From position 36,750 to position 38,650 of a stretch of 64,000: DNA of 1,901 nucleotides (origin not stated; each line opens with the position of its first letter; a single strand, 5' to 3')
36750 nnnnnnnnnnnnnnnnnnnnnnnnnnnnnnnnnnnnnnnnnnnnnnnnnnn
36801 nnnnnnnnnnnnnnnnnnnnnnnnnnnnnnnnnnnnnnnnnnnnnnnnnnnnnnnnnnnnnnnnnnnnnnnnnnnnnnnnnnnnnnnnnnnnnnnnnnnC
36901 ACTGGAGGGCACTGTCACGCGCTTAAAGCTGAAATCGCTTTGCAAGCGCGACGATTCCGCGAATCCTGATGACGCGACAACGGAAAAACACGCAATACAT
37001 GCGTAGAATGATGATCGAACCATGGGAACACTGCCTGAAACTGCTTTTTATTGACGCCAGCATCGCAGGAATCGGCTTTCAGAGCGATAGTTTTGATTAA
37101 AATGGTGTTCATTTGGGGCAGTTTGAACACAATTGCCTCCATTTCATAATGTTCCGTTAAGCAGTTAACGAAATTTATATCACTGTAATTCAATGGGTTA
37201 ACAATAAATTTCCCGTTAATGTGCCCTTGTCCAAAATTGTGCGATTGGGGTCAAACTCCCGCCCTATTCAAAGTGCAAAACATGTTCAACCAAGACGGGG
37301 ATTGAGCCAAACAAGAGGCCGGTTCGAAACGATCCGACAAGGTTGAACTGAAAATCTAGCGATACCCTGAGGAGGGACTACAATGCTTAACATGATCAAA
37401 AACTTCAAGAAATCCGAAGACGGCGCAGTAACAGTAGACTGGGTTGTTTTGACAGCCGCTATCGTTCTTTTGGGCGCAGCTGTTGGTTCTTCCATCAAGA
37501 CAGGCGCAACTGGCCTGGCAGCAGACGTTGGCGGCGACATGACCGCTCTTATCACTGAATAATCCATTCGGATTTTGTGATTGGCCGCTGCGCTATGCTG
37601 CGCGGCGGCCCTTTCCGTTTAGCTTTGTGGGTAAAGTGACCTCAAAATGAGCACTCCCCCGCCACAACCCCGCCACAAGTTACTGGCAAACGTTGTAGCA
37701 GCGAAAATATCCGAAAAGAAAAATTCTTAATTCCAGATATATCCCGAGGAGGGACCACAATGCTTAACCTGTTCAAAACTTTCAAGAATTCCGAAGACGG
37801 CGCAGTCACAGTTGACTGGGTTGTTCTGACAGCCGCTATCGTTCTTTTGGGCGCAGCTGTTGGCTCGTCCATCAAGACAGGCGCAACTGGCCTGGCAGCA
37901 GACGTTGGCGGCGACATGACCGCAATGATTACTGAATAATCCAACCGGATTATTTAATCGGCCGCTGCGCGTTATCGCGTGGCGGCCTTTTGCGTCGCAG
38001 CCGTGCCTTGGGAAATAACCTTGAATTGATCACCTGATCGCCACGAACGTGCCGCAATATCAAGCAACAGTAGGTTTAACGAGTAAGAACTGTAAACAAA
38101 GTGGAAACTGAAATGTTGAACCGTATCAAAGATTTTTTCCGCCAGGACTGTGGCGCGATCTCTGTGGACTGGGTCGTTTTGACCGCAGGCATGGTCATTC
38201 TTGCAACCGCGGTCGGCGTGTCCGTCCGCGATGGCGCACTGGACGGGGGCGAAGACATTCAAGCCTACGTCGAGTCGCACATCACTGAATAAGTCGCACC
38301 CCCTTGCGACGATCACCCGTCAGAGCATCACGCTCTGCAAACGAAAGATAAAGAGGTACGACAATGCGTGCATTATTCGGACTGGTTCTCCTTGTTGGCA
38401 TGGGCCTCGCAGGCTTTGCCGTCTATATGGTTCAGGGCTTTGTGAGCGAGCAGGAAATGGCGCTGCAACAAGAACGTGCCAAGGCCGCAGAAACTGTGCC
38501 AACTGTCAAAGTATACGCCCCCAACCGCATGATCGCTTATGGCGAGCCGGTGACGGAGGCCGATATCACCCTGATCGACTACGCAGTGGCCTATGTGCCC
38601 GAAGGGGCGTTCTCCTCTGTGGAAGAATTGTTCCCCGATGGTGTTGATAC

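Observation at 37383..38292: Triple Flp pilin array: two near-identical mature pilins with diverged leaders, plus a distinct third pilin of the same length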

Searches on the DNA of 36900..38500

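Call 61: search_rna_families(source=window, start=36900, end=38500, threshold=evalue, max_evalue=1)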
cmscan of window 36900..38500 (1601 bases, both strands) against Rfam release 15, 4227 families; matches with E-value up to 1: 3.
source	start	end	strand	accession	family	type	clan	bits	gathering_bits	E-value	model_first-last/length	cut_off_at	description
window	37815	37990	+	RF01766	cspA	Cis-reg; thermoregulator;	-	19.8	78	0.015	1-428/428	no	cspA thermoregulator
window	37933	37993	+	RF01388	isrD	Gene; sRNA;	-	18.9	37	0.94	1-51/51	no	isrD Hfq binding RNA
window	37921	37972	+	RF02476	GlsR7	Gene; snRNA; snoRNA; CD-box;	-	17.9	75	0.56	1-59/59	no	Small nucleolar RNA GlsR7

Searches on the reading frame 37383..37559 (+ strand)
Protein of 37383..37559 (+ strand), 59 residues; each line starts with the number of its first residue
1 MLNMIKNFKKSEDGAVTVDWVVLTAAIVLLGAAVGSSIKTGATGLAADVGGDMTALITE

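Call 4: search_protein_families(library=pfam, proteins=[window:37383-37559:+], max_evalue=1)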
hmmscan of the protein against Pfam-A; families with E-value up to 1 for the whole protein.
window:37383-37559:+ (59 aa): 0 families

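Call 5: search_protein_families(library=ncbifam, proteins=[window:37383-37559:+], max_evalue=10)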
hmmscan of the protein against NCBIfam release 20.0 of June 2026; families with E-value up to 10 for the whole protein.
window:37383-37559:+ (59 aa): 1 family
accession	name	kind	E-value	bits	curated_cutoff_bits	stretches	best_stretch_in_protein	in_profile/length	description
NF049871.2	cytotoxin_MakA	exception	0.25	10.3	320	1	12-54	191-233/354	alpha-pore-forming cytotoxin MakA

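Call 16: find_homologous_proteins(query=window:37383-37559:+, max_evalue=0.001)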
Query window:37383-37559:+ (59 aa): 777 proteins with E <= 0.001 among 841 candidates; the best 120 are listed.
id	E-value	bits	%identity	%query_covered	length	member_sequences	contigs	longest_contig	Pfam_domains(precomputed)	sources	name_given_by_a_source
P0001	1.3e-27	111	98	100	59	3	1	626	-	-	-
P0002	2.1e-23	98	88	100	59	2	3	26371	-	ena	-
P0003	2.2e-22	95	86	98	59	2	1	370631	-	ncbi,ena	-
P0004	5.8e-22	93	83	100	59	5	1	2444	-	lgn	-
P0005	1.2e-21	92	81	100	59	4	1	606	-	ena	-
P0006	1.2e-20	89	78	100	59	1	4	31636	-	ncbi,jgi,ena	jgi:Flp pilus assembly pilin Flp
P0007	7.8e-20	87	76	100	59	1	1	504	-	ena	-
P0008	1.1e-19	86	76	100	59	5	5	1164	-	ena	-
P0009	1.1e-19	86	78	100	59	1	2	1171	-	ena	-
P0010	1.5e-19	86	78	100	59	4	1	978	-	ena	-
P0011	3.9e-19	85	78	98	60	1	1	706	-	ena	-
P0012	5.0e-19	84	76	100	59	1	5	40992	-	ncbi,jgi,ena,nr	ncbi:MAG: hypothetical protein KC448_13455 [Yoonia sp.]|nr:hypothetical protein [Yoonia sp.]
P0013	8.3e-19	84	75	100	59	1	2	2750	-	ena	-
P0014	8.5e-19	84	75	100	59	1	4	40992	-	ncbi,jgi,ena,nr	ncbi:MAG: hypothetical protein KC448_13460 [Yoonia sp.]|nr:hypothetical protein [Yoonia sp.]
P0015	9.2e-19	83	80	93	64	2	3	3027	-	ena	-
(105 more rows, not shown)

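Call 25: find_encoding_contigs(protein=P0002, flank=3000, max_places=4)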
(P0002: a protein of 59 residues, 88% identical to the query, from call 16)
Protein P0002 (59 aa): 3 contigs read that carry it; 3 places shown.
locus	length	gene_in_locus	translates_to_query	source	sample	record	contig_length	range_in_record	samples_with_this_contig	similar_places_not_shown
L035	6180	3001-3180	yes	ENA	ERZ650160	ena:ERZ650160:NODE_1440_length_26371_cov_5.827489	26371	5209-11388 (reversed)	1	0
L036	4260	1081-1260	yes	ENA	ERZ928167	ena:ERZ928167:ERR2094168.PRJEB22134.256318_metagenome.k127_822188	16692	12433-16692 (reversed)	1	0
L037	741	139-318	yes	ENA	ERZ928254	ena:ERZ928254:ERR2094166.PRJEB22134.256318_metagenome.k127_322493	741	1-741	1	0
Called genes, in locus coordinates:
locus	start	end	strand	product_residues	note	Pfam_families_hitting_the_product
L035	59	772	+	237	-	PF01144:CoA_trans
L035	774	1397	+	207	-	PF01144:CoA_trans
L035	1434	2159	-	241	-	PF01464:SLT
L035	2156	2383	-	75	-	-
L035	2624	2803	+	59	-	-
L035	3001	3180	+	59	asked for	-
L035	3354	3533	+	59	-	-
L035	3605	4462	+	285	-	PF16976:RcpC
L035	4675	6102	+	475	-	PF13629:T2SS-T3SS_pil_N, PF00263:Secretin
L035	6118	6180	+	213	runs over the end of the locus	PF00691:OmpA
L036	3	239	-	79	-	?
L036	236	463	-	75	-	-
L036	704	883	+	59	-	-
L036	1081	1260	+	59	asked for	-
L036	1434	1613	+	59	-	-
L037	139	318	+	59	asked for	-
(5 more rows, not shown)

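Call 26: find_encoding_contigs(protein=P0003, flank=3000, max_places=4)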
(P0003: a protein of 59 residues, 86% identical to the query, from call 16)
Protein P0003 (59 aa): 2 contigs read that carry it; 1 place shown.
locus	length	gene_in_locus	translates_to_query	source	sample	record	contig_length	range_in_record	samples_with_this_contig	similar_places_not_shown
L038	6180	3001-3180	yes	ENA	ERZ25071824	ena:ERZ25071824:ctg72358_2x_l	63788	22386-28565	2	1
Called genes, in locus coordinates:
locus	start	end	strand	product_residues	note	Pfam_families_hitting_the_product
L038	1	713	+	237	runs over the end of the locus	PF01144:CoA_trans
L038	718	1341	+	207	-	PF01144:CoA_trans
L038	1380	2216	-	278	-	PF01464:SLT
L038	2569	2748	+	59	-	-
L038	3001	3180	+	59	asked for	-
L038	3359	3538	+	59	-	-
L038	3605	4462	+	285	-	PF16976:RcpC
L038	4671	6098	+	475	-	PF13629:T2SS-T3SS_pil_N, PF04972:BON (faint), PF00263:Secretin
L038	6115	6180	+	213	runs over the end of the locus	PF00691:OmpA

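Call 32: find_encoding_contigs(protein=P0001, flank=3000, max_places=6)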
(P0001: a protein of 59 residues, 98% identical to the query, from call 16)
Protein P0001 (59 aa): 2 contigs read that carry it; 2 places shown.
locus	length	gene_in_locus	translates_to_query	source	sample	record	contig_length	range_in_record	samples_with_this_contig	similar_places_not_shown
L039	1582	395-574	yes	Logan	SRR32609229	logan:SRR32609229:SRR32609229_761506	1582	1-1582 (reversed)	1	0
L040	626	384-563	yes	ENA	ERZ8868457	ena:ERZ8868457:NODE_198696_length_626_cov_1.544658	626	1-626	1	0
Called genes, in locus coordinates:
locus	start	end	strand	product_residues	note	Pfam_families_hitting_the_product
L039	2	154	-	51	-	?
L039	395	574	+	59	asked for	-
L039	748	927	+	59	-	-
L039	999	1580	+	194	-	?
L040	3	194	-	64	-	?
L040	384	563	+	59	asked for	-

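Call 33: find_encoding_contigs(protein=P0004, flank=3000, max_places=4)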
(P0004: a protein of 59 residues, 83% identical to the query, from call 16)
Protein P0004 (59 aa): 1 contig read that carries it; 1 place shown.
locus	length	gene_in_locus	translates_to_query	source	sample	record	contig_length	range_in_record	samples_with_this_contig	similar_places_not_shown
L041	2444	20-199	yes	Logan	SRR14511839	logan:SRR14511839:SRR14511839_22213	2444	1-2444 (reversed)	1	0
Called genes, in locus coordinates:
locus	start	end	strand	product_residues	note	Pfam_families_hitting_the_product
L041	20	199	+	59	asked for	-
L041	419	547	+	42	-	-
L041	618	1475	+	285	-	PF16976:RcpC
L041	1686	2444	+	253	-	?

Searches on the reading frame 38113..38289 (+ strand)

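Call 4: search_protein_families(library=pfam, proteins=[window:38113-38289:+], max_evalue=1)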
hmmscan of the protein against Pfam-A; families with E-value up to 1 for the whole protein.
window:38113-38289:+ (59 aa): 0 families

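Call 5: search_protein_families(library=ncbifam, proteins=[window:38113-38289:+], max_evalue=10)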
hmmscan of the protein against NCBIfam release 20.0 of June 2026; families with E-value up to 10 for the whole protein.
window:38113-38289:+ (59 aa): 1 family
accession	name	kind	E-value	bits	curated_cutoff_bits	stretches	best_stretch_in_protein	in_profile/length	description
NF038309.1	HisXaaSer_A3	equivalog_domain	0.13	12.1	65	1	3-33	7-37/81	His-Xaa-Ser repeat protein HxsA3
